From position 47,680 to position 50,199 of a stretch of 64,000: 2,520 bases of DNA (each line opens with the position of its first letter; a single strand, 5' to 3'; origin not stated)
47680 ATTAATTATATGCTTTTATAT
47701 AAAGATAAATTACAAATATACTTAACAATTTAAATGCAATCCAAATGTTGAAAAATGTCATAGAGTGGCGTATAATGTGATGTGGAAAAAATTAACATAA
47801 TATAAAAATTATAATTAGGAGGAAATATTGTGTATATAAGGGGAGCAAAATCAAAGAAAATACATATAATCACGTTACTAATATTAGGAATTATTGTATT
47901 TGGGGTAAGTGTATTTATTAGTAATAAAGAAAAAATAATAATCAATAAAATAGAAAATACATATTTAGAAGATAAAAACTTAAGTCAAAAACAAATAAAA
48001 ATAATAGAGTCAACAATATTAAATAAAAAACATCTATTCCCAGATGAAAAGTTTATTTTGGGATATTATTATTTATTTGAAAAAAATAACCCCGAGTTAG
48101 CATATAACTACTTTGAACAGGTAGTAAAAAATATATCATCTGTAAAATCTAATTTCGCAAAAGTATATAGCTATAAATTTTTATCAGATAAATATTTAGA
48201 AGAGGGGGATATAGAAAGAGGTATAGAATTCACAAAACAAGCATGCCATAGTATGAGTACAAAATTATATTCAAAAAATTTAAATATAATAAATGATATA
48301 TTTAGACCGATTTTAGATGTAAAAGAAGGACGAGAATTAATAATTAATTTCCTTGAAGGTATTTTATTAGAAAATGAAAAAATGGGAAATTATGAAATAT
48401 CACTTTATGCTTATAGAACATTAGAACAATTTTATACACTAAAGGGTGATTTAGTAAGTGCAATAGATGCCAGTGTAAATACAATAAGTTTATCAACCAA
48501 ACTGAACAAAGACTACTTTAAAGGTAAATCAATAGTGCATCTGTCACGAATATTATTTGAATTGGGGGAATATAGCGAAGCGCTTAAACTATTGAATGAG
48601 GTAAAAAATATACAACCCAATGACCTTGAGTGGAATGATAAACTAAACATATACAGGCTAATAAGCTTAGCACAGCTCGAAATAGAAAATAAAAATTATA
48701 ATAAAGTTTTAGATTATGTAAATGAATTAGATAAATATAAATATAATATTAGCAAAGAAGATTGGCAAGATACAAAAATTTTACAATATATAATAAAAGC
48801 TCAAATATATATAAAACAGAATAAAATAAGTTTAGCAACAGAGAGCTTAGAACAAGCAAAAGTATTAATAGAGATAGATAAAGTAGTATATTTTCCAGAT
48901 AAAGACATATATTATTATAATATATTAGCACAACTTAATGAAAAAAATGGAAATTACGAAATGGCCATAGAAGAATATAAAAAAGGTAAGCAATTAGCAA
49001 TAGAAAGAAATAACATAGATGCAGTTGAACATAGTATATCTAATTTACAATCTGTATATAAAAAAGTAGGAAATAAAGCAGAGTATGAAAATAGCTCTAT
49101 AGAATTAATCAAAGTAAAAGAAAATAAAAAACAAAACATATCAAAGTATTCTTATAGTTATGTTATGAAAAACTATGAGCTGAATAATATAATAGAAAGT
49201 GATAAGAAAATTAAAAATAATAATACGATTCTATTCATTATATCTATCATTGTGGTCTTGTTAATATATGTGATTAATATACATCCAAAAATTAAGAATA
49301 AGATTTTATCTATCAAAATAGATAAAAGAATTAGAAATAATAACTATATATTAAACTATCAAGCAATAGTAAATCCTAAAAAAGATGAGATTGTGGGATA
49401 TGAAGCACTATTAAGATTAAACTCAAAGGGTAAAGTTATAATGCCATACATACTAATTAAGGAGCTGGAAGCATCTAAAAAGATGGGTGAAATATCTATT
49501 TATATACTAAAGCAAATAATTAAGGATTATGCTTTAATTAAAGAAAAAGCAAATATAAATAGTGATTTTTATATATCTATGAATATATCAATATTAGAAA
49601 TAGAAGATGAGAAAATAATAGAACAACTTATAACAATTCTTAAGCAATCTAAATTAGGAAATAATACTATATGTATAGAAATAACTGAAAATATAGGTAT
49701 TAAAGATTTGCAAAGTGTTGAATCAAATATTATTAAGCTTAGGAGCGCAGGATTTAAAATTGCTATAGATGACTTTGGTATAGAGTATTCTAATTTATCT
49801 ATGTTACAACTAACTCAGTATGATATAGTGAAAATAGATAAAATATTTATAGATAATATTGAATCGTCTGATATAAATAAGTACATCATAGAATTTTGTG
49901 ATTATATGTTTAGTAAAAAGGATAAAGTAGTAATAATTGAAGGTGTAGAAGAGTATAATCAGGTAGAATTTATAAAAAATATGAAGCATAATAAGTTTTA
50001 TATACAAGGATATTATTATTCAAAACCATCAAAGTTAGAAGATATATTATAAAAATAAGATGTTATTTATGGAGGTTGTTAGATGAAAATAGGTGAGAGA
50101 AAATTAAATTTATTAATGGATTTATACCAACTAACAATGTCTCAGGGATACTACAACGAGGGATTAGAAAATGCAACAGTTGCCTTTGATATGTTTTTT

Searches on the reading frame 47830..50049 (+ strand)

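Call 45: search_protein_families(library=pfam, proteins=[window:47830-50049:+], max_evalue=1)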
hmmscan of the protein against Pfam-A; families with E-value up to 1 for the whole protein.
window:47830-50049:+ (740 aa): 16 families
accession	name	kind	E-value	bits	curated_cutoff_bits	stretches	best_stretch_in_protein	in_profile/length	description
PF00563.25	EAL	-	6.8e-46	157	31.3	1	497-733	4-236/236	EAL domain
PF07719.23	TPR_2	-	1.5e-08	34.5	27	2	237-265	6-34/34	Tetratricopeptide repeat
PF13181.12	TPR_8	-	5.7e-07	29.6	25.7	2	362-388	3-29/34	Tetratricopeptide repeat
PF13424.12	TPR_12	-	2.1e-06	28.2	30.1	2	201-261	12-74/77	Tetratricopeptide repeat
PF14559.12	TPR_19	-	4.8e-05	24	25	1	237-269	30-62/68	Tetratricopeptide repeat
PF13428.12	TPR_14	-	4.9e-05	24.1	23.5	1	238-268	7-37/44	Tetratricopeptide repeat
PF13414.12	TPR_11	-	0.0011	19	26.8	1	241-265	3-27/42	TPR repeat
PF17874.7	TPR_MalT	-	0.0021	17.8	45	0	203-263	213-271/336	MalT-like TPR region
PF13174.12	TPR_6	-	0.0049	17.9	26.3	0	237-264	5-32/33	Tetratricopeptide repeat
PF13429.12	TPR_15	-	0.0053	16.7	26.2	0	289-390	80-176/280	Tetratricopeptide repeat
PF00515.34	TPR_1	-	0.0067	16.6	27.8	1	241-265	10-34/34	Tetratricopeptide repeat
PF12895.13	ANAPC3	-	0.02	15.6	27.2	0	237-266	28-56/82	Anaphase-promoting complex, cyclosome, subunit 3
PF13374.12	TPR_10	-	0.034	14.6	27.5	1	236-257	6-27/42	Tetratricopeptide repeat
PF12688.13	TPR_5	-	0.11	13.2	24.2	1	231-304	37-109/119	Tetratrico peptide repeat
PF13432.12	TPR_16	-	0.21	12.5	32.7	0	238-261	37-60/65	Tetratricopeptide repeat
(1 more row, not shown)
